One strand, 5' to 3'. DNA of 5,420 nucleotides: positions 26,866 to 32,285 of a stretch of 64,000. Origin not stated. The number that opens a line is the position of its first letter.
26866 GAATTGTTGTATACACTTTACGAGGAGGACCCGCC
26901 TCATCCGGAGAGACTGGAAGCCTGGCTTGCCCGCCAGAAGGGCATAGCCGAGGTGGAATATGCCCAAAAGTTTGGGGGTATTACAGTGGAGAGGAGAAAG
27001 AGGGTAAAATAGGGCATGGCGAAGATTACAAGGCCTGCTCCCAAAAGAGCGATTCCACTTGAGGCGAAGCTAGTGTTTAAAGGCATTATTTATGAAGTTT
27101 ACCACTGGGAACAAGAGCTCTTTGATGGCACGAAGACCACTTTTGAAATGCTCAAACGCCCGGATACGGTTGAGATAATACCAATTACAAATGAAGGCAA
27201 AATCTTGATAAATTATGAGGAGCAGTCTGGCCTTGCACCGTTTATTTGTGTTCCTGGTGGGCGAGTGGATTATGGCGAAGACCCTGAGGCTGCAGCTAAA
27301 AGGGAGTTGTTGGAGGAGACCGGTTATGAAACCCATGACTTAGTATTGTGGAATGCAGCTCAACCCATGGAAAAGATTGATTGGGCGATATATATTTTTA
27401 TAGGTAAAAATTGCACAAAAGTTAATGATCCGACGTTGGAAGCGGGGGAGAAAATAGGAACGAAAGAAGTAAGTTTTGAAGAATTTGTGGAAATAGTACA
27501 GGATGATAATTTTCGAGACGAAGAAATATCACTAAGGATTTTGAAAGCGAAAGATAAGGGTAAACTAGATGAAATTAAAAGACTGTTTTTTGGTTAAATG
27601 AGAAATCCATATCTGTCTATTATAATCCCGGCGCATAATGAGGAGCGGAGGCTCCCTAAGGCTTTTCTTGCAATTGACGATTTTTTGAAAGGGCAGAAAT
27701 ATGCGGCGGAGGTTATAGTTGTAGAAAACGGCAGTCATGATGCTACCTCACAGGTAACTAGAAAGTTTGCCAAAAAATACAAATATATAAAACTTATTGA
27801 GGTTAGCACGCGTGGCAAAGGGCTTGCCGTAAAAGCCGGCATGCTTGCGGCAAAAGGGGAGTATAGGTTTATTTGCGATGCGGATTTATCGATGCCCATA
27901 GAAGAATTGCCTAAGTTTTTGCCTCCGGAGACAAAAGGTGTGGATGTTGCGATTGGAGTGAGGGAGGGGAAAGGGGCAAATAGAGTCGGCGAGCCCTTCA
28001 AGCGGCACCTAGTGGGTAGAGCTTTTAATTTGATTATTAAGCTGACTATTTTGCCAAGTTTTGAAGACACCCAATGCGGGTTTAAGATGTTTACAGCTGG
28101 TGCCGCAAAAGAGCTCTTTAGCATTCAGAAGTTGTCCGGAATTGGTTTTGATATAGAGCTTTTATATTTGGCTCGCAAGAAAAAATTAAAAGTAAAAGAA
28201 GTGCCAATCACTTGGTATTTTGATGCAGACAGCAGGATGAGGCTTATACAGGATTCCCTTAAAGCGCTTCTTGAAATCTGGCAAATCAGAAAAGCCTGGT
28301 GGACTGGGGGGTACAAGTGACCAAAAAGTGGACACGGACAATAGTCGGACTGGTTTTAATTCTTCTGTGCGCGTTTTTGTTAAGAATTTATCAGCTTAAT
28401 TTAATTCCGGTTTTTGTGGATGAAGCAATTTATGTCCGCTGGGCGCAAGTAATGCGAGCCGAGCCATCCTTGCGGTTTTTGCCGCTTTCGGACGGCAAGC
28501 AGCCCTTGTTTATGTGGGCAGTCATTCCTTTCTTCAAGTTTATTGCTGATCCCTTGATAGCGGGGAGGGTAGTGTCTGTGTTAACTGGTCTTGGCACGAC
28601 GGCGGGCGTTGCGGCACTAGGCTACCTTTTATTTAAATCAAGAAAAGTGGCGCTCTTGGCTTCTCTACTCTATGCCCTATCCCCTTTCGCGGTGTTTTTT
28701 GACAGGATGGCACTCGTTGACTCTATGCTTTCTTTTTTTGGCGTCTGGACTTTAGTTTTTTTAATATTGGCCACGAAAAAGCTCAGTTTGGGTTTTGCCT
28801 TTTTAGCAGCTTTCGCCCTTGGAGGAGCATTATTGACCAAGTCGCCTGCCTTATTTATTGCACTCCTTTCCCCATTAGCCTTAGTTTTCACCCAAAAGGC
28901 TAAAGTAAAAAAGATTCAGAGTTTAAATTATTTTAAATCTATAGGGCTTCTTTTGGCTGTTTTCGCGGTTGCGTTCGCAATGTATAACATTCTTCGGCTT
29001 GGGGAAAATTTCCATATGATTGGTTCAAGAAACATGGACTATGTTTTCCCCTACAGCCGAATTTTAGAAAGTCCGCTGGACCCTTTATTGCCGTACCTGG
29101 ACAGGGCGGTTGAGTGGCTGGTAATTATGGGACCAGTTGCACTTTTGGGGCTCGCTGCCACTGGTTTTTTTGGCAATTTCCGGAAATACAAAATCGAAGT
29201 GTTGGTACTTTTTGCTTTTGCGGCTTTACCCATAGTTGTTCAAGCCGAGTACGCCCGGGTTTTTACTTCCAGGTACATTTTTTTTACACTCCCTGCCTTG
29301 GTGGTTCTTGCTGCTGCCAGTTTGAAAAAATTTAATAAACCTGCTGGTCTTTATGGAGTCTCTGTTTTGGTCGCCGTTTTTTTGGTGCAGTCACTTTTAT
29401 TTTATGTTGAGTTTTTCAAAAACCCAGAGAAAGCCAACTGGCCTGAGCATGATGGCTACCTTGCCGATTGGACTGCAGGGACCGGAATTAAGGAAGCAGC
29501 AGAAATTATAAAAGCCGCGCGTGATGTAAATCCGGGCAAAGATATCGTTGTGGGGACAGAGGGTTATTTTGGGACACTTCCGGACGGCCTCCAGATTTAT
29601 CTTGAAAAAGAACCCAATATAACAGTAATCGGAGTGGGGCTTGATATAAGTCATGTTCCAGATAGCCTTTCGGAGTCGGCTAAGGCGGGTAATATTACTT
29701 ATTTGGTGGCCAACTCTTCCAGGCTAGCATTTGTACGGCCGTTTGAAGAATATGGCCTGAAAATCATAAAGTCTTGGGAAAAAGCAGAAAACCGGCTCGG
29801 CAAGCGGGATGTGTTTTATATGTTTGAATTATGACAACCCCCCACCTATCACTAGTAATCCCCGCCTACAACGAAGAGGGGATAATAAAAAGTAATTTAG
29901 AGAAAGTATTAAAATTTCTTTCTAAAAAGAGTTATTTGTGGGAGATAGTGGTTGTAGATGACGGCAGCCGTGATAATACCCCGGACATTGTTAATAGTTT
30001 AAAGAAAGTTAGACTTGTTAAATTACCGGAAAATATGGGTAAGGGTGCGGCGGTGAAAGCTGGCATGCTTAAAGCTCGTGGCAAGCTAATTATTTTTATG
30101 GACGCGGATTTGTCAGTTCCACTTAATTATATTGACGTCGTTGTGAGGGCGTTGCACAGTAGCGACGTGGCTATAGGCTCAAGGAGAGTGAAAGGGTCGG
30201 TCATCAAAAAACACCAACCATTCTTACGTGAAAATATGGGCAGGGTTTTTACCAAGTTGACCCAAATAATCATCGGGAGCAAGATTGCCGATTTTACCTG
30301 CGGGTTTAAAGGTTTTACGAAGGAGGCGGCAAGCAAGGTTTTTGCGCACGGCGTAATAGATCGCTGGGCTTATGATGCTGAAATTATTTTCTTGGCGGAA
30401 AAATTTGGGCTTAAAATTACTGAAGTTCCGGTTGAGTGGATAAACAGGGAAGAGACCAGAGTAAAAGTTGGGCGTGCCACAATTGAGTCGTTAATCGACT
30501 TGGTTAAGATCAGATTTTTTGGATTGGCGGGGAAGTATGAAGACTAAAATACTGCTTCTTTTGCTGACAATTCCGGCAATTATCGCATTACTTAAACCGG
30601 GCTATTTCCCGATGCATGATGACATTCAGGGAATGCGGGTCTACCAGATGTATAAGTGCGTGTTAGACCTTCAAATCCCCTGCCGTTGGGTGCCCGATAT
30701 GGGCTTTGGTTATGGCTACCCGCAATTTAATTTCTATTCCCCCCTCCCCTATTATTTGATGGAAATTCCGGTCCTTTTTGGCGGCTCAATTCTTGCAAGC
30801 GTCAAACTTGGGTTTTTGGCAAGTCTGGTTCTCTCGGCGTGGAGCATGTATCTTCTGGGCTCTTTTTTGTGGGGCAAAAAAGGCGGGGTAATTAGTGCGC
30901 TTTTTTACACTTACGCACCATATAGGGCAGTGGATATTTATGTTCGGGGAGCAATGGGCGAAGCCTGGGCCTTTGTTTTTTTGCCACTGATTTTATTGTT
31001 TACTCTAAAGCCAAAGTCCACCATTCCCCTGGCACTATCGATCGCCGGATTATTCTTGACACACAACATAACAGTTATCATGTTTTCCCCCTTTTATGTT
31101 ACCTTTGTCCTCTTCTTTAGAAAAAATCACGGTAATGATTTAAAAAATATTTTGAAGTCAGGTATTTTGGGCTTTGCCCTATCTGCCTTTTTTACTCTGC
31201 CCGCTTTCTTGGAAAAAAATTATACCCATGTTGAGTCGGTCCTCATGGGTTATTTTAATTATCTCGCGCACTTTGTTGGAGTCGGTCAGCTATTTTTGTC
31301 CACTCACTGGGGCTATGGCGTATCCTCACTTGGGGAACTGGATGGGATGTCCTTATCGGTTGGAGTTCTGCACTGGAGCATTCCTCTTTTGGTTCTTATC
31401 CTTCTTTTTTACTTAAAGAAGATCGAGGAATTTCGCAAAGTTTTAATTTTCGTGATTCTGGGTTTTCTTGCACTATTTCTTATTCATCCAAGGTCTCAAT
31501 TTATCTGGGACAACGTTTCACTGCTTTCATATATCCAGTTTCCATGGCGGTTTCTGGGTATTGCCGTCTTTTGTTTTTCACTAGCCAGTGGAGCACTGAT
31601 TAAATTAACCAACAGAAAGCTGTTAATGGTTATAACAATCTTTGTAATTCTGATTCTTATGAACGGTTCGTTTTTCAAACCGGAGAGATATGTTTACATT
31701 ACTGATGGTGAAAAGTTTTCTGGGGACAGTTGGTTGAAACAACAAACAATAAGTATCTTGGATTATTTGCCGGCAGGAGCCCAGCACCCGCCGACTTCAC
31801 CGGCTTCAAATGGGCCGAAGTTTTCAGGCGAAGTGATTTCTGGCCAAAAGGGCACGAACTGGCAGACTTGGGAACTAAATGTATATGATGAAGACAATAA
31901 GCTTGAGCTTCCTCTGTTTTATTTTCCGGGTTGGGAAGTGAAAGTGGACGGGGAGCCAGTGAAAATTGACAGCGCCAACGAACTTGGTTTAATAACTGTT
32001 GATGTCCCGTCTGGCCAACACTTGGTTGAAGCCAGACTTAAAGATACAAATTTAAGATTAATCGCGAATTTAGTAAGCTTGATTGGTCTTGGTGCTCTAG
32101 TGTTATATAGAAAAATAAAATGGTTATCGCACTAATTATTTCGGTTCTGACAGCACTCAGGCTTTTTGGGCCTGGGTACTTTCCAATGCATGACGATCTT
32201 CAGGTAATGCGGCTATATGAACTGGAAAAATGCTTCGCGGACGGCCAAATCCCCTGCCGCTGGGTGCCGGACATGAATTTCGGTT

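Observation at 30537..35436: Tandem triplication of an uncharacterised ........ / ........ membrane protein family, a candidate new GT-C-like transferase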

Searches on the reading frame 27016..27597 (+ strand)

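Call 3: search_protein_families(library=pfam, proteins=[window:27016-27597:+], max_evalue=0.01)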
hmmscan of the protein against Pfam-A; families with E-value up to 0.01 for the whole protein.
window:27016-27597:+ (193 aa): 1 family
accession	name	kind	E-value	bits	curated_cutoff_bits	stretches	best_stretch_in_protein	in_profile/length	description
PF00293.34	NUDIX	-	4.1e-14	53.2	21.1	1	48-160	2-119/134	NUDIX domain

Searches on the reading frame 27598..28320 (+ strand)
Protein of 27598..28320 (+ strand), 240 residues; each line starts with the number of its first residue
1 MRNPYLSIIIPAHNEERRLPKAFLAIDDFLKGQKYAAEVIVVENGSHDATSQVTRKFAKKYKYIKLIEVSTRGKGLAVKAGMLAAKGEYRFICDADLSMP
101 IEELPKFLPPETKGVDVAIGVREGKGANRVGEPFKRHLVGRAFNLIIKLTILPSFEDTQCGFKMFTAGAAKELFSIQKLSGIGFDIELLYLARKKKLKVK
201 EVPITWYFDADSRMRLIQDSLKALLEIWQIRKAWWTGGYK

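Call 3: search_protein_families(library=pfam, proteins=[window:27598-28320:+], max_evalue=0.01)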
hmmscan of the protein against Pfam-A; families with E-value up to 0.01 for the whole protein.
window:27598-28320:+ (240 aa): 3 families
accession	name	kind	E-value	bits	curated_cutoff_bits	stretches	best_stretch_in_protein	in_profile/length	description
PF00535.33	Glycos_transf_2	-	4.1e-23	82.6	23.3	1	7-174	1-168/168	Glycosyl transferase family 2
PF13641.12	Glyco_tranf_2_3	-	0.00031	21.3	27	1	5-118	2-119/230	Glycosyltransferase like family 2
PF10111.15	Glyco_tranf_2_2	-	0.00058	19.9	27.3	1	7-105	1-100/276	Glycosyltransferase like family 2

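Call 26: search_protein_families(library=ncbifam, proteins=[window:27598-28320:+], max_evalue=0.001)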
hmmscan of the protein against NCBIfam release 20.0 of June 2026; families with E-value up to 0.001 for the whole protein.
window:27598-28320:+ (240 aa): 16 families
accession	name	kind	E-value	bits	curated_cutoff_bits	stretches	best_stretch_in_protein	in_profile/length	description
NF047588.1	GlcsyltransPgfSStrep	equivalog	7.3e-16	58.2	500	1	6-178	3-172/308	glycosyltransferase PgfS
NF041391.1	DPhHxTase_Halo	equivalog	7.3e-15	54.5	375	1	12-206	3-183/213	dolichyl-phosphate hexose transferase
NF007482.0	PRK10073.1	equivalog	6.1e-14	51.7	423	1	3-97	5-96/334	glycosyltransferase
TIGR04182.1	glyco_TIGR04182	equivalog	2.8e-13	49.9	325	1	7-232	3-219/293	S-layer glycoprotein N-glycosyltransferase AglJ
NF007986.1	PRK10714.1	equivalog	4.2e-12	45.7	529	1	6-165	8-164/316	undecaprenyl-phosphate 4-deoxy-4-formamido-L-arabinose transferase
TIGR03937.1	PgaC_IcaA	equivalog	8.7e-12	44.7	422.3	1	3-97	44-136/407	poly-beta-1,6-N-acetyl-D-glucosamine synthase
TIGR04283.1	glyco_like_mftF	equivalog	3e-11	43.3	182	1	6-100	1-86/221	TIGR04283 family arsenosugar biosynthesis glycosyltransferase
NF038302.1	EPS_HpsE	equivalog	1.7e-09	37.1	300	1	6-94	3-94/307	hormogonium polysaccharide biosynthesis glycosyltransferase HpsE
NF041875.1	EPS_EpsD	equivalog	8.1e-09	35.3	370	1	6-101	1-94/325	exopolysaccharide biosynthesis glycosyltransferase EpsD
NF010496.0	PRK13915.1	equivalog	4.7e-08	32.5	262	1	6-100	33-130/307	glucosyl-3-phosphoglycerate synthase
NF058614.1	PPMAGASynPpgS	equivalog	8.8e-08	31.8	370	1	8-208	4-198/226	polyprenyl-phospho-N-acetylgalactosaminyl synthase PpgS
TIGR03111.1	glyc2_xrt_Gpos1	hypoth_equivalog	1.4e-06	27.4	363.95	1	3-97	48-142/439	TIGR03111 family XrtG-associated glycosyltransferase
TIGR03469.1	HpnB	hypoth_equivalog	2.8e-06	26.6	379.25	1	4-104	44-153/386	hopene-associated glycosyltransferase HpnB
NF047683.1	TeichurnBiosyTuaG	equivalog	3.9e-05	23.4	400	1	3-106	5-106/252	teichuronic acid biosynthesis protein TuaG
TIGR03965.1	mycofact_glyco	equivalog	4.6e-05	22.5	280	1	6-99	76-167/467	mycofactocin biosynthesis glycosyltransferase MftF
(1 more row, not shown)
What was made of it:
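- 27598..28320 (+): Second DPM1-like GT2, a conserved member of the cluster. Calls 3 and 26.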

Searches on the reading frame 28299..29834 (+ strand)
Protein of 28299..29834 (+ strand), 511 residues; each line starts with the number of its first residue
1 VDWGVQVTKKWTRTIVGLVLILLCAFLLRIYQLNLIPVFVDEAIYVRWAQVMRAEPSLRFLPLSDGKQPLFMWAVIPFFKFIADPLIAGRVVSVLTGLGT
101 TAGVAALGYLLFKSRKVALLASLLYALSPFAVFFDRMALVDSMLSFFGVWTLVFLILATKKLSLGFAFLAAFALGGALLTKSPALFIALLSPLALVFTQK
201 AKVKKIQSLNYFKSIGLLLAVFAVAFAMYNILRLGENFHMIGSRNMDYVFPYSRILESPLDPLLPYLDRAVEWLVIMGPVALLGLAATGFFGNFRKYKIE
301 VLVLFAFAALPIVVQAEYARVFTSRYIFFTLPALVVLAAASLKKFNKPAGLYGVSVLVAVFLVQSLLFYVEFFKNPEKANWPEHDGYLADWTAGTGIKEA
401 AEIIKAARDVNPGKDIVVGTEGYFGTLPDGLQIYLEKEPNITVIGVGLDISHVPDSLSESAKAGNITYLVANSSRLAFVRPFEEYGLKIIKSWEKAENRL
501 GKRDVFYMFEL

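Call 3: search_protein_families(library=pfam, proteins=[window:28299-29834:+], max_evalue=0.01)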
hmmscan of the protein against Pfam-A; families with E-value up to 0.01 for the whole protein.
window:28299-29834:+ (511 aa): 2 families
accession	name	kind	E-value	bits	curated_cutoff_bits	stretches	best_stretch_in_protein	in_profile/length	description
PF02366.24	PMT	-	1.3e-10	41.8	22.7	1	66-223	61-229/245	Dolichyl-phosphate-mannose-protein mannosyltransferase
PF13231.12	PMT_2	-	4.8e-08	33.8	26.1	1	69-223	4-155/160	Dolichyl-phosphate-mannose-protein mannosyltransferase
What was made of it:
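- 28299..29834 (+): PMT/PMT_2-type GT-C with a 'VDEA' first-loop motif. A homolog of it is the commonest upstream neighbour of the array across genomes (49 of 79 loci); in this window GT2 29831-30547 lies between it and C1. Pfam PMT/PMT_2 (call 3).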

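Call 4: search_protein_families(library=ncbifam, proteins=[window:28299-29834:+], max_evalue=0.01)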
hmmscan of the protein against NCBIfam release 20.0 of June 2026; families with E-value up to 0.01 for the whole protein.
window:28299-29834:+ (511 aa): 1 family
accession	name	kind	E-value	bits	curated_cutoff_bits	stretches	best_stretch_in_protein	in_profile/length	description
TIGR03663.1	TIGR03663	subfamily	2.6e-11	43.2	126.25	1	18-334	4-307/435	flippase activity-associated protein Agl23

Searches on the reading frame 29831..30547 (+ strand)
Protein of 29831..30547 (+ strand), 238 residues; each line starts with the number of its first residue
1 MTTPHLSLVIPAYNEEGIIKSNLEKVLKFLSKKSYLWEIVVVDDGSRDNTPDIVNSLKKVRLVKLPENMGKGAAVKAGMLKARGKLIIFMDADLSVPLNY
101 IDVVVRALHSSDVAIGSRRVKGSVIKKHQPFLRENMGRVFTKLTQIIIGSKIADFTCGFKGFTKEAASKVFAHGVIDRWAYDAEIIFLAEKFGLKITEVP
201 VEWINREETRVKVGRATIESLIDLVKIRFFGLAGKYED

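Call 3: search_protein_families(library=pfam, proteins=[window:29831-30547:+], max_evalue=0.01)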
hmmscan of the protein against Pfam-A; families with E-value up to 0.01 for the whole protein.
window:29831-30547:+ (238 aa): 4 families
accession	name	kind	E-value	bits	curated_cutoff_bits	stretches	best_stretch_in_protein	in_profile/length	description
PF00535.33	Glycos_transf_2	-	2.1e-34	119.3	23.3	1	7-171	1-168/168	Glycosyl transferase family 2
PF10111.15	Glyco_tranf_2_2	-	3.5e-07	30.4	27.3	1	7-96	1-94/276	Glycosyltransferase like family 2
PF13641.12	Glyco_tranf_2_3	-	4.7e-07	30.5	27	1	4-115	1-118/230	Glycosyltransferase like family 2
PF13704.12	Glyco_tranf_2_4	-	0.0018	19.2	27.5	1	38-93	21-81/98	Glycosyl transferase family 2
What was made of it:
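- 29831..30547 (+): DPM1/GtrB/ArnC-like GT2 (238 aa, no TM tail): the presumed polyprenyl-phosphate-sugar synthase that supplies the donor. Pfam Glycos_transf_2, 2e-34 (call 3).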

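Call 25: search_solved_structures(query=window:29831-30547:+, max_evalue=0.00001)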
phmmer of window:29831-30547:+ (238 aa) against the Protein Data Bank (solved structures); distinct sequences matched with E-value up to 0.00001: 15.
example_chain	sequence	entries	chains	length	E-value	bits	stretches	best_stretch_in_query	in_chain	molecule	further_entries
5mlz_A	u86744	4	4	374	9.4e-16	61.3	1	6-206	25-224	Dolichol monophosphate mannose synthase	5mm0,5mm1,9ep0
5ekp_C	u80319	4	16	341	1.6e-14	57.3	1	3-156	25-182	Uncharacterized glycosyltransferase sll0501 | Glycosyltransferase sll0501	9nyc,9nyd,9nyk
5eke_A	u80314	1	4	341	1.6e-14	57.3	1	3-156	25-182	Uncharacterized glycosyltransferase sll0501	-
9nye_A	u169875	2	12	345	1.6e-14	57.3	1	3-156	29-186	Glycosyltransferase sll0501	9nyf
9bhc_C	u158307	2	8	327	9.7e-14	54.7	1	6-212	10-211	Undecaprenyl-phosphate 4-deoxy-4-formamido-L-arabinose transferase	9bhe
8vxh_A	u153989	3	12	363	1.3e-13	54.3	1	6-212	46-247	Undecaprenyl-phosphate 4-deoxy-4-formamido-L-arabinose transferase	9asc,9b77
9hwj_A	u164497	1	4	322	2.6e-12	50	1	6-214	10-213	Undecaprenyl-phosphate 4-deoxy-4-formamido-L-arabinose transferase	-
5hea_A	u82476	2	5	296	1.7e-09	40.9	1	6-115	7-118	Putative glycosyltransferase (GalT1)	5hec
8vh7_A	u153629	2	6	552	3.3e-09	39.9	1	3-135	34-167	Heparosan synthase B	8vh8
8viw_A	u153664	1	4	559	3.4e-09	39.9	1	3-135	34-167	Heparosan synthase B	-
2z87_A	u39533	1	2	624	1e-08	38.3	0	5-149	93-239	Chondroitin synthase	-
2z86_A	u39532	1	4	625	1e-08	38.3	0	5-149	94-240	Chondroitin synthase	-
6p61_A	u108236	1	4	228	8.9e-08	35.2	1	3-108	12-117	Glycosyltransferase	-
6yv7_B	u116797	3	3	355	2.5e-06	30.5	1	4-98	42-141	Glycosyl transferase, family 2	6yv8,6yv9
6yv7_A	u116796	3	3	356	2.5e-06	30.5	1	4-98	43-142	Glycosyl transferase, family 2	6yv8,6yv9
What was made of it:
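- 29831..30547 (+): Best solved relatives: DPMS 5mlz 9e-16, GtrB 5ekp, ArnC (call 25).
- On YfhO (PF09586): A GT2 of the right class is adjacent (call 25).
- Checked: (iii) The upstream gene 29831-30547 is indeed a DPM1/GtrB/ArnC-like GT2 (call 25).
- Donor supply: the adjacent GT2 is closest to DPMS, GtrB and ArnC (call 25).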

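Call 26: search_protein_families(library=ncbifam, proteins=[window:29831-30547:+], max_evalue=0.001)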
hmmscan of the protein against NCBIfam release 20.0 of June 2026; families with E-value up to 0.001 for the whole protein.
window:29831-30547:+ (238 aa): 24 families
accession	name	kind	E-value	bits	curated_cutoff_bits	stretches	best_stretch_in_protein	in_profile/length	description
NF047588.1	GlcsyltransPgfSStrep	equivalog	1.8e-19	70.1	500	1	6-173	3-170/308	glycosyltransferase PgfS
NF007986.1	PRK10714.1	equivalog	2.4e-19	69.5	529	1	5-214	7-211/316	undecaprenyl-phosphate 4-deoxy-4-formamido-L-arabinose transferase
NF058614.1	PPMAGASynPpgS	equivalog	2.4e-18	66.4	370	1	8-214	4-206/226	polyprenyl-phospho-N-acetylgalactosaminyl synthase PpgS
TIGR04283.1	glyco_like_mftF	equivalog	2.3e-16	60.1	182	1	6-118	1-107/221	TIGR04283 family arsenosugar biosynthesis glycosyltransferase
TIGR03937.1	PgaC_IcaA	equivalog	6.4e-16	58.3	422.3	1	3-111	44-153/407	poly-beta-1,6-N-acetyl-D-glucosamine synthase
NF041875.1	EPS_EpsD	equivalog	3.3e-15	56.3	370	1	6-117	1-115/325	exopolysaccharide biosynthesis glycosyltransferase EpsD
NF041391.1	DPhHxTase_Halo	equivalog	1.1e-14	54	375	1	12-207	3-187/213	dolichyl-phosphate hexose transferase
TIGR03965.1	mycofact_glyco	equivalog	3.7e-14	52.4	280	1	4-121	74-192/467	mycofactocin biosynthesis glycosyltransferase MftF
NF010496.0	PRK13915.1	equivalog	2.1e-13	50.1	262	1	5-97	32-130/307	glucosyl-3-phosphoglycerate synthase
TIGR04182.1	glyco_TIGR04182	equivalog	1.1e-12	47.9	325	1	7-212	3-200/293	S-layer glycoprotein N-glycosyltransferase AglJ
NF047683.1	TeichurnBiosyTuaG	equivalog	3e-12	46.7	400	1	3-95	5-98/252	teichuronic acid biosynthesis protein TuaG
NF038302.1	EPS_HpsE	equivalog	7.7e-12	44.8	300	1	6-104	3-107/307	hormogonium polysaccharide biosynthesis glycosyltransferase HpsE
NF007482.0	PRK10073.1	equivalog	1.1e-11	44.3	423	1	3-96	5-98/334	glycosyltransferase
NF038299.1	EPS_HpsN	equivalog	1.7e-08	33.8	425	1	4-124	1-119/317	hormogonium polysaccharide biosynthesis glycosyltransferase HpsN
TIGR04242.1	nodulat_NodC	equivalog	3.6e-08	32.8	550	1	3-116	47-162/395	chitooligosaccharide synthase NodC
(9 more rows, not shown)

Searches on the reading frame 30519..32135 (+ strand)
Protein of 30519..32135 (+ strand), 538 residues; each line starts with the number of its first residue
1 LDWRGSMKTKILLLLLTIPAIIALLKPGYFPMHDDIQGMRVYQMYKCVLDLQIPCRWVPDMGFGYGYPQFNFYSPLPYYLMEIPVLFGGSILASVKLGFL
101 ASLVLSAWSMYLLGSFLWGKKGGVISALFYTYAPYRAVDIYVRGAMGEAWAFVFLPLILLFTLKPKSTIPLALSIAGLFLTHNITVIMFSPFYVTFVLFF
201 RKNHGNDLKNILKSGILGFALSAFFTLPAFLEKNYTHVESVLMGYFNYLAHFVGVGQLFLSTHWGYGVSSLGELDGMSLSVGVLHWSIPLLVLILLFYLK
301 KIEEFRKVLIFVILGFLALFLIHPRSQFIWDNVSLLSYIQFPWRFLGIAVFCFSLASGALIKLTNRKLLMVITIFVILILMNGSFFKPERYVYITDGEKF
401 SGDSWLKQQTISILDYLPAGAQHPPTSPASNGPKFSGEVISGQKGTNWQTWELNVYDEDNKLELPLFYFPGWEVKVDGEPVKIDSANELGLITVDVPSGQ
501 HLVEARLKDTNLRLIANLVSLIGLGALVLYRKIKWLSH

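Call 3: search_protein_families(library=pfam, proteins=[window:30519-32135:+], max_evalue=0.01)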
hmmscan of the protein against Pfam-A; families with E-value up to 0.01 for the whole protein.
window:30519-32135:+ (538 aa): 1 family
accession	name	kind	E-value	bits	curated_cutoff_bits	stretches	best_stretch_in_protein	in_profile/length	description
PF09586.16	YfhO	-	2.3e-09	36.6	28.5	1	447-504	764-820/835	Bacterial membrane protein YfhO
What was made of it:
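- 30537..32135 (+): C1: first PF10131/YfhO-like GT-C paralog (532 aa from ATG 30537; the ORF opens at TTG 30519). HDD at 30615-30623. Pfam YfhO C-terminal hit, 36.6 bits against GA 28.5 (call 3).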

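Call 4: search_protein_families(library=ncbifam, proteins=[window:30519-32135:+], max_evalue=0.01)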
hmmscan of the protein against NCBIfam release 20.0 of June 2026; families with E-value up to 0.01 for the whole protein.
window:30519-32135:+ (538 aa): 0 families
